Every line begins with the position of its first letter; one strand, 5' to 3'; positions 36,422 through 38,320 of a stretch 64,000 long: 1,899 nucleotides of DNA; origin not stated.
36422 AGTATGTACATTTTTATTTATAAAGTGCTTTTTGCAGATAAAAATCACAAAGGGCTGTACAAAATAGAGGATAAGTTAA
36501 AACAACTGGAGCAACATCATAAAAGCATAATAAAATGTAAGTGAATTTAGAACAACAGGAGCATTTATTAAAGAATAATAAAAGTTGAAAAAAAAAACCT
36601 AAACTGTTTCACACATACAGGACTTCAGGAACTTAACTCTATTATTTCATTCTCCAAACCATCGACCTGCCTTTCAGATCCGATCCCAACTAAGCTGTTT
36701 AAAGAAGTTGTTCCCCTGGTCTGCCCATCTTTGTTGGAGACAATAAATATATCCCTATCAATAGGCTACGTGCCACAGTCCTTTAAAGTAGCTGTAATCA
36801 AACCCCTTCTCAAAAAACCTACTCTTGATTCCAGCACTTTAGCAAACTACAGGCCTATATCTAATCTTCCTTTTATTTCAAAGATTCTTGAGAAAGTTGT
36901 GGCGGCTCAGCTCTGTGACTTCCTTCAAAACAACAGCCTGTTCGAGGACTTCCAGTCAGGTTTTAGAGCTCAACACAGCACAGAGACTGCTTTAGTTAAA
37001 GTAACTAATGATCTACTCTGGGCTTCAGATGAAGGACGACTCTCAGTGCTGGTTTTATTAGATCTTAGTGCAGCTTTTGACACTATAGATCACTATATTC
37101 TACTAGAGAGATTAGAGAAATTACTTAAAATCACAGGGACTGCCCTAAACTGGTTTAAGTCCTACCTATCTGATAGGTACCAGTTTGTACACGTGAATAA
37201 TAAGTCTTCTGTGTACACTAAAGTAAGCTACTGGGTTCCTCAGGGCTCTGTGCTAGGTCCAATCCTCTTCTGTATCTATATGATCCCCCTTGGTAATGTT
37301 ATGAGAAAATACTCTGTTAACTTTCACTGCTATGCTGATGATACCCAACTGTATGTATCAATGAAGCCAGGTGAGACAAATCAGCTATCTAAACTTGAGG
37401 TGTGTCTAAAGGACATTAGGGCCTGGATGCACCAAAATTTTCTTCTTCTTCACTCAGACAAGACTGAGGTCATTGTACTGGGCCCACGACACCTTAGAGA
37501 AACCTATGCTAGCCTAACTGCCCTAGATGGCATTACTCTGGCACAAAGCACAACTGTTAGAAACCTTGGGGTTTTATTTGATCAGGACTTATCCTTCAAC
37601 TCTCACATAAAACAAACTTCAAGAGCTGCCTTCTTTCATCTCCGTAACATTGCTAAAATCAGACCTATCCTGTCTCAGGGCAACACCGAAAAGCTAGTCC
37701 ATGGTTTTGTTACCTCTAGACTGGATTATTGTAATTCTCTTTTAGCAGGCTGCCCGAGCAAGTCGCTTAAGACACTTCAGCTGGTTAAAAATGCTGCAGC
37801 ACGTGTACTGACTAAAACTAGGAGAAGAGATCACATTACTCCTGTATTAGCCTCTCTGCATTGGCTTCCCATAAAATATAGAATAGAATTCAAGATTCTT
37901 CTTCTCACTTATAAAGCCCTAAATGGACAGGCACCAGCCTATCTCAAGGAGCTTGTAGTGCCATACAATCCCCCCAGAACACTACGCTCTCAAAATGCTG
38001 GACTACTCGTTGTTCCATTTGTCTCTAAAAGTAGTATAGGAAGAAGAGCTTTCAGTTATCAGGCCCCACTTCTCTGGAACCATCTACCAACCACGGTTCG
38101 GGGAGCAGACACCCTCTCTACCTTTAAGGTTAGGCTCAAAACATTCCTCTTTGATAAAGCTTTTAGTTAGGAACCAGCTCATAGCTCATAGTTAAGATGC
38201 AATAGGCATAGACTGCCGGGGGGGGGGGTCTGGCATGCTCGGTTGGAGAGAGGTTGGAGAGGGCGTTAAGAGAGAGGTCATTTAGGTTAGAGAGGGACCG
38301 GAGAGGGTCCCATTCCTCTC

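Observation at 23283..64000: Head-to-tail tandem array of four intact two-exon TAAR-family receptor genes with a ~10.5-kb repeat unit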

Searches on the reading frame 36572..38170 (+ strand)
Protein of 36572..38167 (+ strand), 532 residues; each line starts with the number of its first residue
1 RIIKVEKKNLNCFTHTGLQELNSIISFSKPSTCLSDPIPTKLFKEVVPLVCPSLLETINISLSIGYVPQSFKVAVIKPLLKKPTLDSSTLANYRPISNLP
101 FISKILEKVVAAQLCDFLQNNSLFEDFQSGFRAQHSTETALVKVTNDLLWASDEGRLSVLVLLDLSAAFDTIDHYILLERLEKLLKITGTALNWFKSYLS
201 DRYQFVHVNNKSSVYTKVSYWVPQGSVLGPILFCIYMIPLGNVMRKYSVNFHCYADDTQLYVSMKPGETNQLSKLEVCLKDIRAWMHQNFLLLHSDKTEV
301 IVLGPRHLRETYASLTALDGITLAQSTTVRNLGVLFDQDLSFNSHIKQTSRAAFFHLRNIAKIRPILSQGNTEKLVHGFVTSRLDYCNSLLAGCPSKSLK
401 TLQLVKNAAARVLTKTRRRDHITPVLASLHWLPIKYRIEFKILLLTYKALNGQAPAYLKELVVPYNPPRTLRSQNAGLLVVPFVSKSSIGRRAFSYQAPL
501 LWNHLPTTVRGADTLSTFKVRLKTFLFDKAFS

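Call 9: search_protein_families(library=pfam, proteins=[window:36731-38170:+], max_evalue=0.01)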
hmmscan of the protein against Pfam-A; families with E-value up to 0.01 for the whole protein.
window:36731-38170:+ (479 aa): 1 family
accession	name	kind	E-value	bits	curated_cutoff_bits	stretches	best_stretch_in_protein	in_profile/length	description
PF00078.32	RVT_1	-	3.8e-35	121.9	29.6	1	29-281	3-203/205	Reverse transcriptase (RNA-dependent DNA polymerase)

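Call 28: search_protein_families(library=pfam, proteins=[window:36572-38167:+], max_evalue=0.1)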
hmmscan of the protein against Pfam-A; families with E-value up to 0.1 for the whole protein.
window:36572-38167:+ (532 aa): 1 family
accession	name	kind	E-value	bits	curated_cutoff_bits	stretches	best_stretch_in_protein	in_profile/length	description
PF00078.32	RVT_1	-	4.7e-35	121.6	29.6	1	82-334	3-203/205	Reverse transcriptase (RNA-dependent DNA polymerase)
